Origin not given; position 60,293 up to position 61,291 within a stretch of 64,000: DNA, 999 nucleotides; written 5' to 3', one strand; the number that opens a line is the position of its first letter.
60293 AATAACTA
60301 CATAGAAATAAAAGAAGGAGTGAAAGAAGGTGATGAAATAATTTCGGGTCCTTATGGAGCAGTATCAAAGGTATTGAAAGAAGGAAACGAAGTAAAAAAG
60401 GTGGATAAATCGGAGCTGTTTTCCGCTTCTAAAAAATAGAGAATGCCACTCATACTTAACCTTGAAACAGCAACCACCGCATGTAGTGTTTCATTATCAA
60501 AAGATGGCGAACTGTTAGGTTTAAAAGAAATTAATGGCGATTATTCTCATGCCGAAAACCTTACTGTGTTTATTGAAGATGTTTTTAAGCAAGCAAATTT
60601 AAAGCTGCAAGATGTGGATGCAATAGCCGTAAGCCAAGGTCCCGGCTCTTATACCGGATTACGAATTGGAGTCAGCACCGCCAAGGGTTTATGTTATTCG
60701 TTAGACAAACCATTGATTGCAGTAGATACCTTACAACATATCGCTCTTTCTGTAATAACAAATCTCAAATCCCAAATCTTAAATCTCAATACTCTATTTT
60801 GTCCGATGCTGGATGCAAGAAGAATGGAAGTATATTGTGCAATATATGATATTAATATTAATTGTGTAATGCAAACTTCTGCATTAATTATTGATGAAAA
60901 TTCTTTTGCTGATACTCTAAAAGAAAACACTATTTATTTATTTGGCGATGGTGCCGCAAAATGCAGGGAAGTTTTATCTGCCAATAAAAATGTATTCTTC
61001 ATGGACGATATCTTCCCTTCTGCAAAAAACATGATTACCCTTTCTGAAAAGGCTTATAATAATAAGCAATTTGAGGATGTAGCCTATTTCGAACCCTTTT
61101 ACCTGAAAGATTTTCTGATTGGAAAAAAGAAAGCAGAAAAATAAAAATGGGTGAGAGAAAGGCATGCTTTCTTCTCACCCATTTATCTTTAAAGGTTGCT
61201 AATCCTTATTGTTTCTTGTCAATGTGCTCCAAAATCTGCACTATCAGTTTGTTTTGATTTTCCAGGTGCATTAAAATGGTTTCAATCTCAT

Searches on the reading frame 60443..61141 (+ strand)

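Call 104: search_protein_families(library=pfam, proteins=[window:60443-61141:+], max_evalue=0.001)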
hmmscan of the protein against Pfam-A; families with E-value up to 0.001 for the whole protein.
window:60443-61141:+ (233 aa): 1 family
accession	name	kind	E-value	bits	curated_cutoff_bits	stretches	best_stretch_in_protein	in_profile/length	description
PF00814.31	TsaD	-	7.7e-30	104.9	24.8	1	35-149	28-148/264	tRNA N6-adenosine threonylcarbamoyltransferase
